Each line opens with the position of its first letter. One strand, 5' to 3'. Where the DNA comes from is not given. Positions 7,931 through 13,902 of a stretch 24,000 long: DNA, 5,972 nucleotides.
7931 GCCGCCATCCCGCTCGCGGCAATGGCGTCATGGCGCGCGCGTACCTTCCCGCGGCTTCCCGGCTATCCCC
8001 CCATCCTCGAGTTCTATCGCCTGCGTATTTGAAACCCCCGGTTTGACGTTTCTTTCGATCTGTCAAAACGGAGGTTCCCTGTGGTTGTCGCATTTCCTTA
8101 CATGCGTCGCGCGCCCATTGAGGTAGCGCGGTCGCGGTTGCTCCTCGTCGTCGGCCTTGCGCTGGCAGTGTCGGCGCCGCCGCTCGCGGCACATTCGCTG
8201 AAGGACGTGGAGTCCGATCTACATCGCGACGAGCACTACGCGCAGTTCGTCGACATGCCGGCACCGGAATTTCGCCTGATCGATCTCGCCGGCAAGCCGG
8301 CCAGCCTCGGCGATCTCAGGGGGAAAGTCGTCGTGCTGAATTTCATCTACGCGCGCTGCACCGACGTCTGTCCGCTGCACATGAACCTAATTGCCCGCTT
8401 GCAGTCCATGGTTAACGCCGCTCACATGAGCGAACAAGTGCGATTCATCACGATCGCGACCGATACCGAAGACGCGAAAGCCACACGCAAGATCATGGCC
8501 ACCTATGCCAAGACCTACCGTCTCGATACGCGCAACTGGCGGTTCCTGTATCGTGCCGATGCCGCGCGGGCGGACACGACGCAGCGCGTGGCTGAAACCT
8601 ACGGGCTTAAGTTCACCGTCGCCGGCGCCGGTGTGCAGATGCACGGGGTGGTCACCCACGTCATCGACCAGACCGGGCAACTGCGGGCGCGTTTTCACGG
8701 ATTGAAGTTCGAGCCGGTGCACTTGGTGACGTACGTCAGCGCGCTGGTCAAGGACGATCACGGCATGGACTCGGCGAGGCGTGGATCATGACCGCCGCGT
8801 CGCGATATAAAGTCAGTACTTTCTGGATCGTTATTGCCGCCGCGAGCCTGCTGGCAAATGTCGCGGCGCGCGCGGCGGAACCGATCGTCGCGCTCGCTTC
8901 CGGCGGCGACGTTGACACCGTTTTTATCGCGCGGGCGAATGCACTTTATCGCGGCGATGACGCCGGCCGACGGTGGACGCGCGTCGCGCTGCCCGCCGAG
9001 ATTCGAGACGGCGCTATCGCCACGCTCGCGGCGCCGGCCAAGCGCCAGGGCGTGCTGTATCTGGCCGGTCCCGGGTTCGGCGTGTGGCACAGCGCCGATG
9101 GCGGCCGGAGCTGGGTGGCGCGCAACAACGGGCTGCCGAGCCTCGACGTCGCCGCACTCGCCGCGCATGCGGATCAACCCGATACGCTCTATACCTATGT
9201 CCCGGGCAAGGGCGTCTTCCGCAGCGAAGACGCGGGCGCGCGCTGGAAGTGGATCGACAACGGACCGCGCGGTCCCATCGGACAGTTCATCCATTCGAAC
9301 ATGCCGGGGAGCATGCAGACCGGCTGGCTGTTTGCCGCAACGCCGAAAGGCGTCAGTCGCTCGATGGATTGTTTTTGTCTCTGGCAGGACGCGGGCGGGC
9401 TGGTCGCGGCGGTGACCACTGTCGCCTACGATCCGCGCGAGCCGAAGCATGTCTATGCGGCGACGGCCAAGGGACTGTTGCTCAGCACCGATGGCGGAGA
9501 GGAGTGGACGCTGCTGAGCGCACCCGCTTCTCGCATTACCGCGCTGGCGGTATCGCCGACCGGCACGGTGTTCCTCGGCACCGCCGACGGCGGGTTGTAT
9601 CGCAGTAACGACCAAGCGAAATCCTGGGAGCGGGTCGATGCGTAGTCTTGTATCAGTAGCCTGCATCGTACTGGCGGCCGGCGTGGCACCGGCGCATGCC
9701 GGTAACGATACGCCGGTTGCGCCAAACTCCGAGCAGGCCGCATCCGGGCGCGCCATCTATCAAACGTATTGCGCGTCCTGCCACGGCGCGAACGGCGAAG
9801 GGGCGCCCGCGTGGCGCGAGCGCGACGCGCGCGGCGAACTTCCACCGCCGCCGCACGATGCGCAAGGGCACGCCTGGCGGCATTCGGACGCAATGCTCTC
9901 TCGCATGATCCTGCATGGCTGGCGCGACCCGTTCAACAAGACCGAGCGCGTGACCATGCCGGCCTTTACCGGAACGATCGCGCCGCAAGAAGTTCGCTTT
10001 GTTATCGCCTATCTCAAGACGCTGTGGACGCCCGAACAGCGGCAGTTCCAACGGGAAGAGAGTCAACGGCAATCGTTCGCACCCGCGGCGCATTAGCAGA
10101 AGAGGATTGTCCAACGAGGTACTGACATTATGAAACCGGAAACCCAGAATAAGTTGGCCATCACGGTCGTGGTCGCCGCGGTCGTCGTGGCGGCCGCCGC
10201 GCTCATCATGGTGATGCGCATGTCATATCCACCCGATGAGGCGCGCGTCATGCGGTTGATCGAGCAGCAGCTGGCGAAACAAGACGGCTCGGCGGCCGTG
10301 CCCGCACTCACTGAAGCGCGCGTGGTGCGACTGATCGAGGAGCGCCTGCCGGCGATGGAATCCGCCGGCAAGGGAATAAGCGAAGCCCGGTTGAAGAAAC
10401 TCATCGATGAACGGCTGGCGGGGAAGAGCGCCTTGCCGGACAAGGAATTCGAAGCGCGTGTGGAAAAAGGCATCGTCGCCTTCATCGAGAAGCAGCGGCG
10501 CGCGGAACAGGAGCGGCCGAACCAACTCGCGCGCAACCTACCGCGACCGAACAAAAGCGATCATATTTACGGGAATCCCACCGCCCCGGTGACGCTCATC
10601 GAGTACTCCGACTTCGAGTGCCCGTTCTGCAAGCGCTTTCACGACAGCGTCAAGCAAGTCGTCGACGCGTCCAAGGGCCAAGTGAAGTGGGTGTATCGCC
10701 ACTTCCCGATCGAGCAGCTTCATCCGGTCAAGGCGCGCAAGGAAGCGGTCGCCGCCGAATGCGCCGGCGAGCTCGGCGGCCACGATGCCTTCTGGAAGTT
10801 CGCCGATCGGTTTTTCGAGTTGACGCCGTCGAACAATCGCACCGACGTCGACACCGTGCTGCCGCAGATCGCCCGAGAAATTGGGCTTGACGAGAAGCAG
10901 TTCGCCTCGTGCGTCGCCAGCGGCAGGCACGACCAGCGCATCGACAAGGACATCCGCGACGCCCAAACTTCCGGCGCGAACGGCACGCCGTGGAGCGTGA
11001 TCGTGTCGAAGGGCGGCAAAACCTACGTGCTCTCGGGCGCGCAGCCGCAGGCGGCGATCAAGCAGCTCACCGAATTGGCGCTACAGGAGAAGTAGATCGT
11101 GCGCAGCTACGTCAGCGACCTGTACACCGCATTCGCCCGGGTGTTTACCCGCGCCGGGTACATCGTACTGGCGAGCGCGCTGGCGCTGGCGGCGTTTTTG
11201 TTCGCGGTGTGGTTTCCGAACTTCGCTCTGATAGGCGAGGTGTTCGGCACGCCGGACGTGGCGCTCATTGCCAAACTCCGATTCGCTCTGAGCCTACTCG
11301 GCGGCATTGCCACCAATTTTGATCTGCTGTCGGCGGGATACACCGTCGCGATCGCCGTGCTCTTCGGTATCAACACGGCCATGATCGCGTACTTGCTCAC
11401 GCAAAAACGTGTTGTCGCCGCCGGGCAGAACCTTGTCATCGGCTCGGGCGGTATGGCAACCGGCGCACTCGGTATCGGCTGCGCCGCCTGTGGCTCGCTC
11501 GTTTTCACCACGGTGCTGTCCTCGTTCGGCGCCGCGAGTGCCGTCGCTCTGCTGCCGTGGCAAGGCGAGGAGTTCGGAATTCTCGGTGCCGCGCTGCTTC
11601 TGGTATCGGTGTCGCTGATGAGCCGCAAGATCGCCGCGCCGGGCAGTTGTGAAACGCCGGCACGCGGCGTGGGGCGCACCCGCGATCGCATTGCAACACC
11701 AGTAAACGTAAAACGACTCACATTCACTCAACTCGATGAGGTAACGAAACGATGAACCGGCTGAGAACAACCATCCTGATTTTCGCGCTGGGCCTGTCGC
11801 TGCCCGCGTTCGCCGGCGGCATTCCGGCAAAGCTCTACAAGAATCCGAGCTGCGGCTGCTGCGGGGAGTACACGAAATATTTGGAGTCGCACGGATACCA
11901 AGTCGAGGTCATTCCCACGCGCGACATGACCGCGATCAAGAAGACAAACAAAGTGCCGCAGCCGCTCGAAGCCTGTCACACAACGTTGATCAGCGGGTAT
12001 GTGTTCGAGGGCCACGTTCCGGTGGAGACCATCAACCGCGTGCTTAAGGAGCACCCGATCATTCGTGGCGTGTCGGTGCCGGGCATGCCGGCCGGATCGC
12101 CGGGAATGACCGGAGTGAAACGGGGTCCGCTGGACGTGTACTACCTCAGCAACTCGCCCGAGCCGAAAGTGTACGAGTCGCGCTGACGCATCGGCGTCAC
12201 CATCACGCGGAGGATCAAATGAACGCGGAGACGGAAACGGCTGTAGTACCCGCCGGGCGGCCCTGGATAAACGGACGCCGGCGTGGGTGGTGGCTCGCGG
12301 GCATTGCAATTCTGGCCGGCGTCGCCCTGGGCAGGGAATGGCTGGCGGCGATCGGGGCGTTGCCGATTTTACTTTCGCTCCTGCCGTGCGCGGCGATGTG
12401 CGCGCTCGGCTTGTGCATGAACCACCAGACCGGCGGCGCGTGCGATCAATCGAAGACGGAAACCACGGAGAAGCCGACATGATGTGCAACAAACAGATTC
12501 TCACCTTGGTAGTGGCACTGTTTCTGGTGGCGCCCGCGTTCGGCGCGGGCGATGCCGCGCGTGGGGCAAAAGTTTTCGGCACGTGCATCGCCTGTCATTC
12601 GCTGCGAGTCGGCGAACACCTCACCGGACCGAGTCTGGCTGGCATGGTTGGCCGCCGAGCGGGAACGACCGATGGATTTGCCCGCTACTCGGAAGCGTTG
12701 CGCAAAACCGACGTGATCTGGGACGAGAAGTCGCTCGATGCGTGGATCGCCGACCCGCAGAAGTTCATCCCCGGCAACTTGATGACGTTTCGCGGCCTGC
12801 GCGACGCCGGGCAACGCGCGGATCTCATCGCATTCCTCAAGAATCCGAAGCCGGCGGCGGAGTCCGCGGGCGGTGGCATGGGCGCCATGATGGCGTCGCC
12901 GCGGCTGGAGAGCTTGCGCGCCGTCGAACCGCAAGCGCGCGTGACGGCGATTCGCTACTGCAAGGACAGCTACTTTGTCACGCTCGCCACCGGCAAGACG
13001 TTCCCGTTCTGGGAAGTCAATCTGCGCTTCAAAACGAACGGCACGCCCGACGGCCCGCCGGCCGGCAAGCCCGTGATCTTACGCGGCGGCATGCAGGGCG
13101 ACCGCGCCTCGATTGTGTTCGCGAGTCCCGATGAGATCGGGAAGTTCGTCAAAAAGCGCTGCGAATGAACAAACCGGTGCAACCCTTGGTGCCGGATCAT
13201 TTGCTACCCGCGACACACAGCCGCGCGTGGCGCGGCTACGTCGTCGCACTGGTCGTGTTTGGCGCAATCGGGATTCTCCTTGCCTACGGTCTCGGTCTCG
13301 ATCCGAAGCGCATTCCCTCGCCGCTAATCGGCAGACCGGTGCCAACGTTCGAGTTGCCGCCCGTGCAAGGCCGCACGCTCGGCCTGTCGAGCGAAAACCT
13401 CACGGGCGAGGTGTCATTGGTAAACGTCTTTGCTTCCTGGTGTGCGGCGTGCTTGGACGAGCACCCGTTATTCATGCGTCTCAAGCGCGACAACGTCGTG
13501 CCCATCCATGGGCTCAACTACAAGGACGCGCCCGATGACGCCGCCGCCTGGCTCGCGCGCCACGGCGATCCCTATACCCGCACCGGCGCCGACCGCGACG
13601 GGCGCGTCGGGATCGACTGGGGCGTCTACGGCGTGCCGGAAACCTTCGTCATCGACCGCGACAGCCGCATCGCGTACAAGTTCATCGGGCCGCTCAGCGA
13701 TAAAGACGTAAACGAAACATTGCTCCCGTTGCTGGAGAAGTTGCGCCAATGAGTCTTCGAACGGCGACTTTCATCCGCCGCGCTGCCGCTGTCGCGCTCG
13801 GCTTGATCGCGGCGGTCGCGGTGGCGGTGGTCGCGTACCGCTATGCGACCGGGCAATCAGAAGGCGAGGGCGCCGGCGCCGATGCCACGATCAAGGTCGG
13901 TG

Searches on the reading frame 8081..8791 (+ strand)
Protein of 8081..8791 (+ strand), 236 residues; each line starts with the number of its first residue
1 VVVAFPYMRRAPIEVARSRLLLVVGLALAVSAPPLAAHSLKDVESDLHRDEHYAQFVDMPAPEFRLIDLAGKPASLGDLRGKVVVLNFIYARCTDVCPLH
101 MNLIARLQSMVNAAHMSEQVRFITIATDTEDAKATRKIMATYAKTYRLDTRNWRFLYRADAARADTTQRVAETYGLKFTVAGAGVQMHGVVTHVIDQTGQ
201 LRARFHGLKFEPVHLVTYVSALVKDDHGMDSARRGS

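Call 7: search_protein_families(library=pfam, proteins=[window:8081-8791:+], max_evalue=0.01)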
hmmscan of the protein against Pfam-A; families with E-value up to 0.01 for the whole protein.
window:8081-8791:+ (236 aa): 3 families
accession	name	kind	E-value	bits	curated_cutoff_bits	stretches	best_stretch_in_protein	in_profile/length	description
PF02630.20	SCO1-SenC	-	9.3e-13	48.7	22.8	1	62-142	2-82/134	SCO1/SenC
PF00578.27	AhpC-TSA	-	3e-10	40.6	26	1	59-203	3-123/124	AhpC/TSA family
PF08534.16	Redoxin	-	1.8e-08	34.7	26.6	1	58-205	3-132/148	Redoxin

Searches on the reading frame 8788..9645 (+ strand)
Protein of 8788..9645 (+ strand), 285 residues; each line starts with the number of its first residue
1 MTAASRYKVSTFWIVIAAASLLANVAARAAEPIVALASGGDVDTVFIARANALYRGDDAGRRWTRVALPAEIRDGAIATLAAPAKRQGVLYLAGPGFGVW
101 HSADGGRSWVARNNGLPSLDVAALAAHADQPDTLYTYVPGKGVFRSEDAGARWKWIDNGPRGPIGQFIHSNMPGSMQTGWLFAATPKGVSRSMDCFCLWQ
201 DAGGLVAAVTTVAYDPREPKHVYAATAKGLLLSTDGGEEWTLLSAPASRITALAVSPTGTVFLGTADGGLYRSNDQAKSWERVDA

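Call 7: search_protein_families(library=pfam, proteins=[window:8788-9645:+], max_evalue=0.01)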
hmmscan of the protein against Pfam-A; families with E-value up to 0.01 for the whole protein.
window:8788-9645:+ (285 aa): 4 families
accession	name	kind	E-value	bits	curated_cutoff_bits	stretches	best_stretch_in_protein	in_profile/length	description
PF15902.12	Sortilin-Vps10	-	3.9e-11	42.8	33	2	99-156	3-60/446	Sortilin, neurotensin receptor 3,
PF14870.12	PSII_BNR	-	1.8e-05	24.6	27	0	230-281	84-138/303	Photosynthesis system II assembly factor YCF48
PF19755.4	DUF6242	-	0.00056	20.3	29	0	219-280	164-217/217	Domain of unknown function (DUF6242)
PF02012.26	BNR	-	0.0029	17.8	27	0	100-109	1-10/12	BNR/Asp-box repeat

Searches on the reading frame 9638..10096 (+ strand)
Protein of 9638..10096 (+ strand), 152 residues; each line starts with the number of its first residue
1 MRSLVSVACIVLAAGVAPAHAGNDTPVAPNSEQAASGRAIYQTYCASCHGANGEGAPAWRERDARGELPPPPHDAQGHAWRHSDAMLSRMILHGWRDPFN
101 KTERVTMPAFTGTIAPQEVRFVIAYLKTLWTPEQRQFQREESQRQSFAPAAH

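Call 7: search_protein_families(library=pfam, proteins=[window:9638-10096:+], max_evalue=0.01)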
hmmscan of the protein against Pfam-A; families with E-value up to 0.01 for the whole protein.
window:9638-10096:+ (152 aa): 2 families
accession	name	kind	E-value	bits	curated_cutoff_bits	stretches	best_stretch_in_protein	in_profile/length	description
PF00034.26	Cytochrom_C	-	7.7e-12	46.8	21.3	1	34-130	1-90/90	Cytochrome c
PF13442.11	Cytochrome_CBB3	-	1.7e-11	44.7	27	1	33-126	2-68/68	Cytochrome C oxidase, cbb3-type, subunit III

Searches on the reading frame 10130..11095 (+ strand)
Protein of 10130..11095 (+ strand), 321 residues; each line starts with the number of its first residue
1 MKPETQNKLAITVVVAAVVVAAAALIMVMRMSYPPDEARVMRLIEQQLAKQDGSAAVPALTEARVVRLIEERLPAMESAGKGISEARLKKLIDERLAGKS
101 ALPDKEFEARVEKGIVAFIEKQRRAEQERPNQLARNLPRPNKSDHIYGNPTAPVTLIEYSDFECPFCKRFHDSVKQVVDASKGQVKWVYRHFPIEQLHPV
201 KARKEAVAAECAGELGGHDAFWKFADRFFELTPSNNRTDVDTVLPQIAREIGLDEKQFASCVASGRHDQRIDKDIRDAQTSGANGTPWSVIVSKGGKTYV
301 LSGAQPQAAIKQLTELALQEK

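Call 6: search_protein_families(library=pfam, proteins=[window:10130-11095:+], max_evalue=0.01)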
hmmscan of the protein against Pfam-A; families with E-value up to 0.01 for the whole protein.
window:10130-11095:+ (321 aa): 4 families
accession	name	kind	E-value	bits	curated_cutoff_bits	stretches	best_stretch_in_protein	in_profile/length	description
PF13462.12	Thioredoxin_4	-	1.9e-23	83.9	23.2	1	142-290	3-143/165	Thioredoxin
PF01323.26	DSBA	-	1.4e-18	67.8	25.6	1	155-312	1-188/191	DSBA-like thioredoxin domain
PF18400.7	Thioredoxin_12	-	2.1e-06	28.2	26.1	1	131-194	121-184/190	Thioredoxin-like domain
PF13098.12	Thioredoxin_2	-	0.00016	22.4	27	1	158-313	11-103/104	Thioredoxin-like domain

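Call 56: search_protein_families(library=ncbifam, proteins=[window:10130-11095:+], max_evalue=0.001)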
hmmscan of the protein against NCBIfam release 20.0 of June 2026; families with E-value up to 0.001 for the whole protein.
window:10130-11095:+ (321 aa): 2 families
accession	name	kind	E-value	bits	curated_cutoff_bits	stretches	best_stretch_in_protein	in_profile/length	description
NF041057.1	Rcas_1661_fam_Se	equivalog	1.4e-24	87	190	1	139-291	76-226/247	Rcas_1661 family thioredoxin-like (seleno)lipoprotein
NF008657.0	PRK11657.1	equivalog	6.6e-06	25.5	124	1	148-188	113-153/251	thiol:disulfide interchange protein DsbG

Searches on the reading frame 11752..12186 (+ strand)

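Call 6: search_protein_families(library=pfam, proteins=[window:11752-12186:+], max_evalue=0.01)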
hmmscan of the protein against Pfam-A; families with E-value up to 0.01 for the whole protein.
window:11752-12186:+ (144 aa): 1 family
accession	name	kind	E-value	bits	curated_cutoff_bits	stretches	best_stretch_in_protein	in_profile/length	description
PF04214.18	DUF411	-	1.7e-23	82.5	27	1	72-119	1-48/48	Protein of unknown function, DUF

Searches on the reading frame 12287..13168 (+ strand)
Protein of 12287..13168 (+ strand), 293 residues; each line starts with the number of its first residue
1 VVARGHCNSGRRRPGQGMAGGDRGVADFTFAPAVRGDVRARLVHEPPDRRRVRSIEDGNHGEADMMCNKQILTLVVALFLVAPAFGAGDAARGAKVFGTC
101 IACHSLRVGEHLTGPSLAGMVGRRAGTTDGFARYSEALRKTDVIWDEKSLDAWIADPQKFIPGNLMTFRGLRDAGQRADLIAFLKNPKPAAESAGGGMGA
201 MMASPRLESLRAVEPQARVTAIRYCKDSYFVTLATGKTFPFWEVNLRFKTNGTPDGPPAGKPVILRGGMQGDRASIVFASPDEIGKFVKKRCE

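Call 6: search_protein_families(library=pfam, proteins=[window:12287-13168:+], max_evalue=0.01)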
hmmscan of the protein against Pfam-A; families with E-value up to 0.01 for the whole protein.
window:12287-13168:+ (293 aa): 1 family
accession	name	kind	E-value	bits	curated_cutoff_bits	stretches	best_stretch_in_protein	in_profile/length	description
PF00034.26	Cytochrom_C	-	6.6e-08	34.2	21.3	1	90-186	1-88/90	Cytochrome c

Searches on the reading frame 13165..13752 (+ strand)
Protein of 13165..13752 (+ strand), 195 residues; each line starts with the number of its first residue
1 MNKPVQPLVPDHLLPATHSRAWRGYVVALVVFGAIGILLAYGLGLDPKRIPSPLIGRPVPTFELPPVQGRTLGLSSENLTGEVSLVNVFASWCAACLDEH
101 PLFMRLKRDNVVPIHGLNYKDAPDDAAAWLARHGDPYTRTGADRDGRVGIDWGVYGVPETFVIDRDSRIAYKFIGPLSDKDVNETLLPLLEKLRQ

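Call 6: search_protein_families(library=pfam, proteins=[window:13165-13752:+], max_evalue=0.01)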
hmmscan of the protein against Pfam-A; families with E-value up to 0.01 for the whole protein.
window:13165-13752:+ (195 aa): 2 families
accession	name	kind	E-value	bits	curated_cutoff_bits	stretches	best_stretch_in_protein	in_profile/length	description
PF08534.16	Redoxin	-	5.9e-15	55.8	26.6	1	56-183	3-145/148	Redoxin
PF00578.27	AhpC-TSA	-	5.1e-11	43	26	1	55-171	1-123/124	AhpC/TSA family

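Call 56: search_protein_families(library=ncbifam, proteins=[window:13165-13752:+], max_evalue=0.001)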
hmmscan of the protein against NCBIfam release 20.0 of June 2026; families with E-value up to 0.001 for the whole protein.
window:13165-13752:+ (195 aa): 5 families
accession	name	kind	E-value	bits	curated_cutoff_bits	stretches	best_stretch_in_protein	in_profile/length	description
TIGR00385.1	dsbE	subfamily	1.8e-46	157.9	123.15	1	27-192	3-173/173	DsbE family thiol:disulfide interchange protein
NF011941.0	PRK15412.1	equivalog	1.1e-30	106.5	359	1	30-193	11-179/185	thiol:disulfide interchange protein DsbE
NF002854.0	PRK03147.1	subfamily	7.7e-09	35.7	170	1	24-186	10-169/176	thiol-disulfide oxidoreductase ResA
NF047696.1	ThlDiSintTplARhiz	equivalog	4.6e-05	23.3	230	1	61-109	79-125/219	thiol:disulfide interchange protein TlpA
NF041202.1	StoA_CxxC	exception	8.5e-05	22.5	210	1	80-184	51-159/163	endospore biogenesis thiol-disulfide oxidoreductase StoA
